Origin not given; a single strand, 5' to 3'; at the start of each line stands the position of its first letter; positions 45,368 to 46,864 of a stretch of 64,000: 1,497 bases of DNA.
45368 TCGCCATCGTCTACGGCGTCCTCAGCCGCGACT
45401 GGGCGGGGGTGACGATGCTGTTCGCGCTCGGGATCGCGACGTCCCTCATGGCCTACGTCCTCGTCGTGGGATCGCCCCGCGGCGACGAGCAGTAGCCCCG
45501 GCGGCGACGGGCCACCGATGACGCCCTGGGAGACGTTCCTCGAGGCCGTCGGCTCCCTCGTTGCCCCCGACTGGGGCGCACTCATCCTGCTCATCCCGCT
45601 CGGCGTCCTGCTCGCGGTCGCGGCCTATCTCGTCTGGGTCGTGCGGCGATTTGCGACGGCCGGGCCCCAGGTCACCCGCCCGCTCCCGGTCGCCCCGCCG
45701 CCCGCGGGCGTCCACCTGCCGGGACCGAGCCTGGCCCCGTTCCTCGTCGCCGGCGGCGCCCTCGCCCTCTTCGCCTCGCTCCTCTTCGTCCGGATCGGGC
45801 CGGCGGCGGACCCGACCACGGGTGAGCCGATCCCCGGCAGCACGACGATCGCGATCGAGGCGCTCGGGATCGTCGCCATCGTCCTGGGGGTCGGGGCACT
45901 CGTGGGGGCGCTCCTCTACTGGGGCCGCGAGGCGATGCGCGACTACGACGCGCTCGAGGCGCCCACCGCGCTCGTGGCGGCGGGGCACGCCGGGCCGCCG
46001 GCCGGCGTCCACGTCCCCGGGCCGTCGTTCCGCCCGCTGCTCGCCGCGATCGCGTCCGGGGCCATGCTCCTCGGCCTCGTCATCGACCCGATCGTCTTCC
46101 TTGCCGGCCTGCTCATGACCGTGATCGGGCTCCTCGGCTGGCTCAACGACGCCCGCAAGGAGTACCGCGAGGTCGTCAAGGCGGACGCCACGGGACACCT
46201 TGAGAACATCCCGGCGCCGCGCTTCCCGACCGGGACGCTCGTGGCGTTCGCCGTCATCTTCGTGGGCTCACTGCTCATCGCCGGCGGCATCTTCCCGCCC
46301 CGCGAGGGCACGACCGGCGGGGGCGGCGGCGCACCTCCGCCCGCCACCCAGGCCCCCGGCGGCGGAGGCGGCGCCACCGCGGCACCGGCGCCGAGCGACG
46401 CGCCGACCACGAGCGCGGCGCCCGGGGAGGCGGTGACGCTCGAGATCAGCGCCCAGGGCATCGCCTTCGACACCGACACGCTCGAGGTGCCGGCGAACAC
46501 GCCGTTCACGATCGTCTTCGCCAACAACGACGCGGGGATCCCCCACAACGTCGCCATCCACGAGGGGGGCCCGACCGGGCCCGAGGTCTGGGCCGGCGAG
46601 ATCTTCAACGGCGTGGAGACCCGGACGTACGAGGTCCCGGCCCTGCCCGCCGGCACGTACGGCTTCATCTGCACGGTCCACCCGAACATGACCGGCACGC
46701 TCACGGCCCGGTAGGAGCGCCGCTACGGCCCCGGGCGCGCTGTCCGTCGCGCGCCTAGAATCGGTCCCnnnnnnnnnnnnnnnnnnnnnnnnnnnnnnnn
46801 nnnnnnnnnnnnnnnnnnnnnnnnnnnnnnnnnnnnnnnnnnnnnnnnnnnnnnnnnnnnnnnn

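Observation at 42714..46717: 307-bp segment duplicated at 100 % identity places the same cupredoxin module on CoxII and on a second oxidase-operon protein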

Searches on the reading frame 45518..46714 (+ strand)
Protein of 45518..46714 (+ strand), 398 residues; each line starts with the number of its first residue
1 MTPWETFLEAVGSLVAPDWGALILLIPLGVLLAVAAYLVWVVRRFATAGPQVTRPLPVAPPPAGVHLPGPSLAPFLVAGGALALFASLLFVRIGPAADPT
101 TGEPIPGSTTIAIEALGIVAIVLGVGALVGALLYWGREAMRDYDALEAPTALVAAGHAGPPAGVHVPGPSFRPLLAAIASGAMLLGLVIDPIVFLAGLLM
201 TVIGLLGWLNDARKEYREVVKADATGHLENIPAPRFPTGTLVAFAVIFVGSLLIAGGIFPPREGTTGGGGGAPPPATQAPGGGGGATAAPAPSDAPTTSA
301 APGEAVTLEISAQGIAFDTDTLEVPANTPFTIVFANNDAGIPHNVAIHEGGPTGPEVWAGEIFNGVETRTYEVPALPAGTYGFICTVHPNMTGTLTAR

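Call 6: search_protein_families(library=pfam, proteins=[window:45518-46714:+], max_evalue=0.01)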
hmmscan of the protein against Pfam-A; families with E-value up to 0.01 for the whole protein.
window:45518-46714:+ (398 aa): 3 families
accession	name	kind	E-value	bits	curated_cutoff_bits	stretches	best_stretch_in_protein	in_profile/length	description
PF13473.12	Cupredoxin_1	-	3.3e-11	43.6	27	1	303-397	18-104/104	Cupredoxin-like domain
PF00127.26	Copper-bind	-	8.4e-06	26.6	21.2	1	306-396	3-97/99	Copper binding proteins, plastocyanin/azurin family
PF12270.13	Cyt_c_ox_IV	-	1e-05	26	26.9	1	110-210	26-124/132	Cytochrome c oxidase subunit IV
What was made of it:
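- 45518..46714 (+): Second carrier of the module: a six-hydrophobic-segment membrane protein with two internal PAGxH(L/V)PGPSxxP repeats (CtaF-like / CoxIII-N-terminus-like), a disordered linker of about 40 aa, and the same cupredoxin module. PF12270 at 26.0 bits (cut-off 26.9) and PF13473 at 43.6 bits (call 6).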

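Call 8: find_homologous_proteins(query=window:45518-46714:+)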
Query window:45518-46714:+ (398 aa): 1339 proteins with E <= 0.001 among 8000 candidates; the best 120 are listed.
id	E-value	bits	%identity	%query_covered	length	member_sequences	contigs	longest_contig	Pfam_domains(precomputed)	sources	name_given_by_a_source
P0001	1.0e-250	850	100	100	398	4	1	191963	PF00127.27,PF13473.13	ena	-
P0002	7.1e-218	742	86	100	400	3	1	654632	PF13473.13,PF12270.14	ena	-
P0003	2.5e-207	707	80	100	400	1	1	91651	PF13473.13,PF12270.14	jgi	jgi:plastocyanin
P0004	3.6e-204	696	82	99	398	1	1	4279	PF13473.13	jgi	jgi:plastocyanin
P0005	8.7e-193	659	77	99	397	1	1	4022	PF13473.13,PF12270.14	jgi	jgi:plastocyanin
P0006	1.6e-190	652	82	64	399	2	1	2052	PF13473.13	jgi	-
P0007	1.3e-189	649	75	100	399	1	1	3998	PF13473.13,PF12270.14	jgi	-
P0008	1.2e-184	632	72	100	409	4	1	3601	PF13473.13,PF12270.14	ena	-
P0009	6.4e-184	630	71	100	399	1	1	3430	PF13473.13,PF12270.14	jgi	jgi:plastocyanin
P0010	1.3e-182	625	71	100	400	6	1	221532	PF13473.13,PF12270.14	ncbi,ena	-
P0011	1.8e-182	625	73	100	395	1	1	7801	PF13473.13,PF12270.14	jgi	jgi:plastocyanin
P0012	2.3e-181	621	70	100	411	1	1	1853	PF13473.13,PF12270.14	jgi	jgi:plastocyanin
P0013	4.3e-181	620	72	100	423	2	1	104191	PF00127.27,PF13473.13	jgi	jgi:plastocyanin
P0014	1.3e-180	619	70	100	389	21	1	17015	PF13473.13,PF12270.14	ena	-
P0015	1.3e-179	616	69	100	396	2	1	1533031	PF00127.27,PF13473.13,PF12270.14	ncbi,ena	-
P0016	1.8e-179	615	69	100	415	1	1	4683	PF00127.27,PF13473.13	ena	-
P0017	3.2e-179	614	69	100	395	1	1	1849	PF13473.13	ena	-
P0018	1.1e-178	613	72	100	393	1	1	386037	PF00127.27,PF13473.13,PF12270.14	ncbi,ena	-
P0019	6.8e-178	610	68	100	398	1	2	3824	PF00127.27,PF13473.13,PF12270.14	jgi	jgi:plastocyanin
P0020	3.5e-177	608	70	100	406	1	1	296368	PF13473.13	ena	-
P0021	8.8e-176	603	70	100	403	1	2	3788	PF00127.27,PF13473.13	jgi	jgi:plastocyanin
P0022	1.6e-175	602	69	100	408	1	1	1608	PF13473.13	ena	-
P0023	4.6e-174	597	71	100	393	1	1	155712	PF13473.13,PF12270.14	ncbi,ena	-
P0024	3.1e-171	588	68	100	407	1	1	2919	PF13473.13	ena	-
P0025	7.3e-170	583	69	99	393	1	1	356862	PF00127.27,PF13473.13,PF12270.14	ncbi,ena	-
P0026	1.2e-168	579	68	100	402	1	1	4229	PF00127.27,PF13473.13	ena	-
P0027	2.7e-168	578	68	100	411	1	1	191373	PF00127.27,PF13473.13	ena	-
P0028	3.8e-168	578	64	100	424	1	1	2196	PF00127.27,PF13473.13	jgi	jgi:plastocyanin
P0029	1.3e-167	576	68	99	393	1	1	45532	PF00127.27,PF13473.13,PF12270.14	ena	-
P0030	2.2e-167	575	68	100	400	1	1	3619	PF00127.27,PF13473.13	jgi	jgi:plastocyanin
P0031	7.4e-166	570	62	100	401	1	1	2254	PF00127.27,PF13473.13,PF12270.14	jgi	jgi:plastocyanin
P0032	3.2e-165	568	66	100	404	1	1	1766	PF13473.13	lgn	-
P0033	7.2e-165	567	66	100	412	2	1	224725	PF13473.13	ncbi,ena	-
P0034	2.7e-163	562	63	100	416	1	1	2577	PF00127.27,PF13473.13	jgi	jgi:plastocyanin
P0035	3.1e-152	525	65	99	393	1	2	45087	PF13473.13,PF12270.14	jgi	jgi:plastocyanin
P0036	5.3e-149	515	61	100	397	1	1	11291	PF00127.27,PF13473.13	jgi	jgi:plastocyanin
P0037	3.9e-148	512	60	100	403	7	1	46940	PF00127.27,PF13473.13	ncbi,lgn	-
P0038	4.4e-148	512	60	100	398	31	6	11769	PF00127.27,PF13473.13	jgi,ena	-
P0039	1.5e-147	510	61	100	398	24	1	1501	PF00127.27,PF13473.13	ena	-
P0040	1.6e-145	503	60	100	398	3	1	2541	PF00127.27,PF13473.13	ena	-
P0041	5.4e-145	502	60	100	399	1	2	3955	PF13473.13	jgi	-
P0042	1.2e-144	500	61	100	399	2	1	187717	PF00127.27,PF13473.13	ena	-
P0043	1.7e-144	500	58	100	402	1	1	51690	PF00127.27,PF13473.13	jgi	jgi:plastocyanin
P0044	3.6e-144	499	60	100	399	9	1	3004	PF13473.13,PF12270.14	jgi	-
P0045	3.3e-143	496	59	100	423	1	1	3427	PF00127.27,PF13473.13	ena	-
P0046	9.0e-143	494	57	100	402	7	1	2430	PF13473.13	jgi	jgi:plastocyanin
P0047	3.1e-141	489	59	100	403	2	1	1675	PF00127.27,PF13473.13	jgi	jgi:plastocyanin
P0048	1.9e-140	487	58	100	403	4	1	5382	PF00127.27,PF13473.13,PF12270.14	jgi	jgi:plastocyanin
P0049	2.9e-140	486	57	100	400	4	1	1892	PF00127.27,PF13473.13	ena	-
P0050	1.0e-139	484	57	100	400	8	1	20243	PF00127.27,PF13473.13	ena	-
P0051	2.0e-139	483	57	100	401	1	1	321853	PF00127.27,PF13473.13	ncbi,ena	-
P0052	2.0e-139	483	59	100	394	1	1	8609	PF00127.27,PF13473.13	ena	-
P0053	4.0e-139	482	58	100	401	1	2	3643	PF00127.27,PF13473.13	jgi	jgi:plastocyanin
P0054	1.3e-138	481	58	100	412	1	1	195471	PF13473.13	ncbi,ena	-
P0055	3.6e-138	479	58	100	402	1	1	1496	PF00127.27,PF13473.13,PF12270.14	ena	-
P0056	3.8e-138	479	69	83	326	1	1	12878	PF00127.27,PF13473.13,PF12270.14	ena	-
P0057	6.6e-138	478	70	83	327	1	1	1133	PF13473.13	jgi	jgi:plastocyanin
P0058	1.1e-137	478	68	83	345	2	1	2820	PF13473.13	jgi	jgi:plastocyanin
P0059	3.9e-137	476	57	100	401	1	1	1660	PF00127.27,PF13473.13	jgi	jgi:plastocyanin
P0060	8.1e-137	475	63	66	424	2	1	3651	PF00127.27,PF13473.13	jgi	jgi:plastocyanin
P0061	8.9e-137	474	56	100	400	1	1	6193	PF00127.27,PF13473.13,PF12270.14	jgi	jgi:plastocyanin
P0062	1.5e-136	474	68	71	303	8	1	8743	PF00127.27,PF13473.13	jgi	-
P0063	2.0e-136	473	56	100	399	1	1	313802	PF00127.27,PF13473.13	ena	-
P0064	3.6e-136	472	57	100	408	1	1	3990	PF00127.27,PF13473.13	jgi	jgi:plastocyanin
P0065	5.6e-136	472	57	100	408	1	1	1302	PF00127.27,PF13473.13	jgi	jgi:plastocyanin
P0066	6.5e-136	472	57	100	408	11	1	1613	PF00127.27,PF13473.13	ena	-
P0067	1.1e-135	471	57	100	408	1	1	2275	PF00127.27,PF13473.13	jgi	jgi:plastocyanin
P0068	1.9e-135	470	67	83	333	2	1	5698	PF13473.13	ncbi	-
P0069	3.5e-135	469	56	100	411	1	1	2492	PF00127.27,PF13473.13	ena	-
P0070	6.3e-135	468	55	99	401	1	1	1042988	PF00127.27,PF13473.13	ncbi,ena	-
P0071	1.9e-134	467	56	100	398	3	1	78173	PF13473.13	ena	-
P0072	2.4e-134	466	55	100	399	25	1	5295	PF00127.27,PF13473.13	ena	-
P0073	9.8e-134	464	59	66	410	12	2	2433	PF00127.27,PF13473.13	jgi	jgi:plastocyanin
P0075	1.7e-132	460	54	100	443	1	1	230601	PF00127.27,PF13473.13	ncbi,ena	-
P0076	4.5e-132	459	74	70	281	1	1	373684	PF00127.27,PF13473.13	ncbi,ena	-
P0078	1.4e-127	444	56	98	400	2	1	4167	PF00127.27,PF13473.13,PF12270.14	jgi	jgi:plastocyanin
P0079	1.5e-123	431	55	99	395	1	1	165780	PF00127.27,PF13473.13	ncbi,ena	-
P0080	2.4e-120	420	72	37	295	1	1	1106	PF00127.27,PF13473.13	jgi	jgi:plastocyanin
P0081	3.5e-114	400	51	99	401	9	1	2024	PF13473.13,PF12270.14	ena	-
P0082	4.1e-112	393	49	100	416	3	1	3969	PF13473.13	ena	-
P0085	1.8e-109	385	51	99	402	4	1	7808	PF13473.13,PF12270.14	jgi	-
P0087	5.8e-109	383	51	99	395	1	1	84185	PF13473.13,PF12270.14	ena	-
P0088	2.1e-108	381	53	99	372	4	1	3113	PF13473.13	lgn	-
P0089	2.8e-108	381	52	99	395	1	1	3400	PF13473.13,PF12270.14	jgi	jgi:plastocyanin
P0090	7.4e-108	379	75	59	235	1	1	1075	PF00127.27,PF13473.13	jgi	jgi:plastocyanin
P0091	1.7e-107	378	49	100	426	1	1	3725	PF00127.27,PF13473.13,PF09534.16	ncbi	-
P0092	8.5e-107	376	50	99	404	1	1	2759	PF13473.13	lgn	-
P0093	1.1e-105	372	49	99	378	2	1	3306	PF00127.27,PF13473.13,PF12270.14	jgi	-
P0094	1.1e-105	372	49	99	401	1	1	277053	PF00127.27,PF13473.13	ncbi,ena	-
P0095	3.7e-103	364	47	99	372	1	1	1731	PF00127.27,PF13473.13,PF12270.14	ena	-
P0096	5.8e-103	363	47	99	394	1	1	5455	PF00127.27,PF13473.13,PF12270.14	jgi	-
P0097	2.0e-102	361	46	99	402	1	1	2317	PF00127.27,PF13473.13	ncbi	-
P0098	9.1e-102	359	48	99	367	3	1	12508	PF00127.27,PF13473.13,PF12270.14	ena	-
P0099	3.8e-101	357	47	99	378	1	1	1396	PF13473.13,PF12270.14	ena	-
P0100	6.7e-101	356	48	99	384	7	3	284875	PF13473.13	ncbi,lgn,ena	ncbi:MAG: cupredoxin domain-containing protein [Chloroflexota bacterium]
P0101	1.6e-98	348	50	99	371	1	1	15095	PF13473.13,PF12270.14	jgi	jgi:plastocyanin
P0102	3.9e-98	347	47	99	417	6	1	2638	PF13473.13,PF12270.14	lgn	-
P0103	1.3e-96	342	48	100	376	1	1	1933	PF13473.13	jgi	jgi:plastocyanin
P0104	1.9e-95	338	46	99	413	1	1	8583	PF13473.13,PF12270.14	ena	-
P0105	2.4e-95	338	47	99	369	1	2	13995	PF13473.13,PF12270.14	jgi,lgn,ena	-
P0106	3.2e-95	338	55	83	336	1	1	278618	PF00127.27,PF13473.13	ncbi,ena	-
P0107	3.4e-95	338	46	99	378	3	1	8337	PF13473.13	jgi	jgi:plastocyanin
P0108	4.1e-95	337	47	98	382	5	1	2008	PF13473.13,PF12270.14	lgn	-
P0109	4.2e-95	337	48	99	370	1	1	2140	PF13473.13,PF12270.14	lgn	-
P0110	4.6e-95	337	47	99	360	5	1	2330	PF00127.27,PF13473.13,PF12270.14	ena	-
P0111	6.0e-95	337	49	99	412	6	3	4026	PF13473.13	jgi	jgi:plastocyanin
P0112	7.3e-95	336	47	99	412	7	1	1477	PF13473.13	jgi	-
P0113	1.2e-94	336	48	99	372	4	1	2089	PF13473.13,PF12270.14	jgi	jgi:plastocyanin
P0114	1.3e-94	336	47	100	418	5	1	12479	PF13473.13,PF12270.14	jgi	jgi:plastocyanin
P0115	1.4e-94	335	46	100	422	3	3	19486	PF13473.13,PF12270.14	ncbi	-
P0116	1.4e-94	335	46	99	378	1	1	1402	PF13473.13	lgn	-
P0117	1.5e-93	332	47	100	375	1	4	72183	PF00127.27,PF13473.13,PF12270.14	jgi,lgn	-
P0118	1.6e-93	332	57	68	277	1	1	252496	PF00127.27,PF13473.13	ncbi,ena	-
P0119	1.8e-93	332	48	99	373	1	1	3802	PF00127.27,PF13473.13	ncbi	ncbi:MAG TPA: cupredoxin domain-containing protein [Candidatus Limnocylindrales bacterium]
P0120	3.3e-93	331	46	99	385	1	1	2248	PF00127.27,PF13473.13,PF12270.14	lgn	-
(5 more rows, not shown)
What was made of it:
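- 45518..46714 (+): 1339 homologs with E<=1e-3 (call 8).
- On Actinobacterial oxidase subunit IV, CtaF (PF12270): Many homologs carry a precomputed PF12270 hit (call 8).
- The family has over 1300 members (call 8).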

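Call 9: find_related_loci(query=window:45518-46714:+, collection=genome_contigs, flank=8000)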
Query window:45518-46714:+ (398 aa) in genome_contigs; peptide patterns used: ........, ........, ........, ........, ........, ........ (x = any residue, [..] = any of these).
475 stretches matched a pattern; 46 encode a relative of the query (tblastn E <= 1e-3); 46 distinct loci.
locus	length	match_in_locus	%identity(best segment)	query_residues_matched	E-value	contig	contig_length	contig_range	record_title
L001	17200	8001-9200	71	1-398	1e-170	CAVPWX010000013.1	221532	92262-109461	MAG: uncultured Chloroflexia bacterium isolate MFD00032.bin.2.189 genome assembly, contig: contig_49382, whole genome sh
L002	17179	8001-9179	72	1-398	3e-166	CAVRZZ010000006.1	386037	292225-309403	MAG: uncultured Chloroflexia bacterium isolate MFD05942.bin.1.135 genome assembly, contig: contig_3579, whole genome sho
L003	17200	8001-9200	68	1-398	9e-160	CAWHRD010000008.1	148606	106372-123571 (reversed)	MAG: uncultured Chloroflexia bacterium isolate MFD05942.bin.3.408 genome assembly, contig: contig_75215, whole genome sh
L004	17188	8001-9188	69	1-398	6e-157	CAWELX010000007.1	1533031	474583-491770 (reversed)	MAG: uncultured Chloroflexia bacterium isolate MFD04716.bin.1.95 genome assembly, contig: contig_5627, whole genome shot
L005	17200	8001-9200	65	1-398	7e-151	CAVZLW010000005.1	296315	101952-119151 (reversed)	MAG: uncultured Chloroflexia bacterium isolate MFD05942.bin.1.327 genome assembly, contig: contig_36765, whole genome sh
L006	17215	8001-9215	66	1-398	1e-149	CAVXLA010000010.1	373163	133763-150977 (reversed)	MAG: uncultured Chloroflexia bacterium isolate MFD05942.bin.2.338 genome assembly, contig: contig_6588, whole genome sho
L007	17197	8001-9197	70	1-398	6e-143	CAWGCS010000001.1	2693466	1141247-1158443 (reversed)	MAG: uncultured Chloroflexia bacterium isolate MFD05942.bin.1.304 genome assembly, contig: contig_3988, whole genome sho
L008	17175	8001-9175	76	1-398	5e-138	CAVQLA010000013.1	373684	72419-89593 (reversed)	MAG: uncultured Chloroflexia bacterium isolate MFD00032.bin.1.157 genome assembly, contig: contig_66291, whole genome sh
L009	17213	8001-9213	55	1-398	1e-103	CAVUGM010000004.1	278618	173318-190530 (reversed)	MAG: uncultured Chloroflexia bacterium isolate MFD02134.bin.2.86 genome assembly, contig: contig_63151, whole genome sho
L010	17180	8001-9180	67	4-398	9e-94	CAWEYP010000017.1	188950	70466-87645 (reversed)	MAG: uncultured Chloroflexia bacterium isolate MFD05942.bin.2.132 genome assembly, contig: contig_6587, whole genome sho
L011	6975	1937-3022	46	4-393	1e-81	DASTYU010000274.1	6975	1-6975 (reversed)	MAG TPA_asm: Candidatus Limnocylindrales bacterium isolate SMAG_U2450 k141_1057444, whole genome shotgun sequence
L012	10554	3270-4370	47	4-398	8e-81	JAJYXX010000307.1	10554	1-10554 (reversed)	MAG: Chloroflexi bacterium isolate FK3.bin76 NODE_12572_length_10554_cov_5.628465, whole genome shotgun sequence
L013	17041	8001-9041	44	4-396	3e-78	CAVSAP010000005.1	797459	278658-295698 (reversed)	MAG: uncultured Chloroflexia bacterium isolate MFD05747.bin.2.90 genome assembly, contig: contig_21364, whole genome sho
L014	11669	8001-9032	40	4-397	7e-75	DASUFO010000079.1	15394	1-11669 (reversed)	MAG TPA_asm: Candidatus Limnocylindrales bacterium isolate SMAG_U1381 k141_675181, whole genome shotgun sequence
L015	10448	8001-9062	44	4-396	6e-72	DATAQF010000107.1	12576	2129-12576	MAG TPA_asm: Candidatus Limnocylindrales bacterium isolate SMAG_U5460 k141_985413, whole genome shotgun sequence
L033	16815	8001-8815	76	275-398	2e-52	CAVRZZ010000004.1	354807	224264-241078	MAG: uncultured Chloroflexia bacterium isolate MFD05942.bin.1.135 genome assembly, contig: contig_23475, whole genome sh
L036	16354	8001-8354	81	281-398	3e-51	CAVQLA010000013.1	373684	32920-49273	MAG: uncultured Chloroflexia bacterium isolate MFD00032.bin.1.157 genome assembly, contig: contig_66291, whole genome sh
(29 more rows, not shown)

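Call 17: search_protein_families(library=pfam, proteins=[L033:6832-7785:+, L033:7782-8357:+, L033:8363-8818:+, L033:8879-9631:+, L036:5977-6573:+, L036:6605-7273:+, L036:7167-8357:+, L036:8367-9839:+, L036:10345-11283:+], max_evalue=0.001)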
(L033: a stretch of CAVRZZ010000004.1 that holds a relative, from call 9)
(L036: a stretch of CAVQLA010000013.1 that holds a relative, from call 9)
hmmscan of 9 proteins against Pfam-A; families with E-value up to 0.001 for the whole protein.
L033:6832-7785:+ (317 aa): 0 families

L033:7782-8357:+ (191 aa): 2 families
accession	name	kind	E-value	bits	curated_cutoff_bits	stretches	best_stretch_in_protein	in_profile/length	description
PF13473.12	Cupredoxin_1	-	5.1e-12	46.2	27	1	101-190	23-104/104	Cupredoxin-like domain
PF00127.26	Copper-bind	-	4.7e-06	27.4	21.2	1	101-189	5-97/99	Copper binding proteins, plastocyanin/azurin family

L033:8363-8818:+ (151 aa): 1 family
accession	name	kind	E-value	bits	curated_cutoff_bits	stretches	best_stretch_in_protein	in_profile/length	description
PF13473.12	Cupredoxin_1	-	1.2e-07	32.1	27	1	54-146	22-100/104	Cupredoxin-like domain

L033:8879-9631:+ (250 aa): 2 families
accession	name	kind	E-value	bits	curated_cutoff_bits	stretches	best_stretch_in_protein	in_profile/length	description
PF07973.19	tRNA_SAD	-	5.3e-09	36.4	24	1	199-241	1-43/44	Threonyl and Alanyl tRNA synthetase second additional domain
PF01411.24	tRNA-synt_2c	-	2.8e-07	29.9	30.3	1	28-81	481-533/552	tRNA synthetases class II (A)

L036:5977-6573:+ (198 aa): 1 family
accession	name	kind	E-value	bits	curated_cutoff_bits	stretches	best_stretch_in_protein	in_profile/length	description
PF00032.22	Cytochrom_B_C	-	5.4e-07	30.2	20.7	1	94-176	2-82/102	Cytochrome b(C-terminal)/b6/petD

L036:6605-7273:+ (222 aa): 1 family
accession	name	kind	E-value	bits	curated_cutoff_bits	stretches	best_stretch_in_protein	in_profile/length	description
PF00355.32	Rieske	-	5e-07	30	20.3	1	128-176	35-82/88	Rieske [2Fe-2S] domain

L036:7167-8357:+ (396 aa): 4 families
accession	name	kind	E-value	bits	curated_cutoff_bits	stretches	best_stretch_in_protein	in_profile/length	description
PF13473.12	Cupredoxin_1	-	6.3e-12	45.9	27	1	297-395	15-104/104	Cupredoxin-like domain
PF00034.26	Cytochrom_C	-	4.9e-09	37.8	21.3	1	148-232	1-87/90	Cytochrome c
PF13442.11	Cytochrome_CBB3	-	1.7e-07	31.9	27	1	147-197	2-44/68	Cytochrome C oxidase, cbb3-type, subunit III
PF00127.26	Copper-bind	-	2.2e-05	25.2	21.2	1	304-394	3-97/99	Copper binding proteins, plastocyanin/azurin family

L036:8367-9839:+ (490 aa): 9 families
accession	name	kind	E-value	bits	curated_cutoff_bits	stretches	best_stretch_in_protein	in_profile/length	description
PF24681.1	Kelch_KLHDC2_KLHL20_DRC7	-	1.3e-20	74.1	50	2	118-291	3-174/221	KLHDC2/KLHL20/DRC7 Kelch-repeats domain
PF01344.31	Kelch_1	-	5.4e-14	51.8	20.1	0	219-249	1-31/46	Kelch motif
PF07646.21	Kelch_2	-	3.5e-07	30.3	21.3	0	271-290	1-20/48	Kelch motif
PF13418.12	Kelch_4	-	1.2e-06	28.8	21.6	0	219-249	1-33/49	Galactose oxidase, central domain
PF13964.12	Kelch_6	-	1.8e-06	28.2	25.3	0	271-298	1-28/50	Kelch motif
PF24981.1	Beta-prop_ATRN-LZTR1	-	1.9e-06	27.8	50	0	261-290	29-58/289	Attractin/LZTR1 beta-propeller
PF24996.1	NANM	-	7.6e-06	25.5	45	0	261-299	299-337/350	N-acetylneuraminate epimerase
PF13415.12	Kelch_3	-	0.00016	22.2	22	0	232-278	4-46/48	Galactose oxidase, central domain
PF25210.1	Kelch_FKB95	-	0.00054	20.1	70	0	110-186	29-101/268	FKB95, Kelch-repeats domain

L036:10345-11283:+ (312 aa): 0 families

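Call 21: find_encoding_contigs(protein=P0002, flank=10000, max_places=2)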
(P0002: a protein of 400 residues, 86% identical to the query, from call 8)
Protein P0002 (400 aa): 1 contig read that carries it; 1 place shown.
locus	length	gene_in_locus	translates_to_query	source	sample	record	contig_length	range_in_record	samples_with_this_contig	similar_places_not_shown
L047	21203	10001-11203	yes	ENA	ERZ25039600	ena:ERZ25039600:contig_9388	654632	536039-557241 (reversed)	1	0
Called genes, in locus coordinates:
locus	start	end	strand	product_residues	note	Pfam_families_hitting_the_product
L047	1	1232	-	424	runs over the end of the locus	PF13649:Methyltransf_25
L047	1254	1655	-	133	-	-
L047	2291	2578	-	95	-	PF13183:Fer4_8 (faint), PF13237:Fer4_10 (faint), PF14697:Fer4_21 (faint), PF12838:Fer4_7, PF13187:Fer4_9 (faint), PF00037:Fer4, PF12797:Fer4_2 (weak), PF12837:Fer4_6 (weak), +1 more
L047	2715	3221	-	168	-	-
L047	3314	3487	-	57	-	PF04945:YHS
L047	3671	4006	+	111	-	PF01258:zf-dskA_traR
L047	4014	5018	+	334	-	PF00291:PALP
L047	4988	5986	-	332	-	PF09678:Caa3_CtaG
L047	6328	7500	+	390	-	PF02790:COX2_TM, PF00116:COX2, PF13473:Cupredoxin_1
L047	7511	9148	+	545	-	PF00115:COX1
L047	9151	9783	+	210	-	PF00510:COX3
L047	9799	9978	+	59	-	-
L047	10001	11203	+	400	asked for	PF12270:Cyt_c_ox_IV (faint), PF13473:Cupredoxin_1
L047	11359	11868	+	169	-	PF00578:AhpC-TSA, PF08534:Redoxin, PF00085:Thioredoxin, PF13098:Thioredoxin_2 (weak)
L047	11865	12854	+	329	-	PF00005:ABC_tran, PF13304:AAA_21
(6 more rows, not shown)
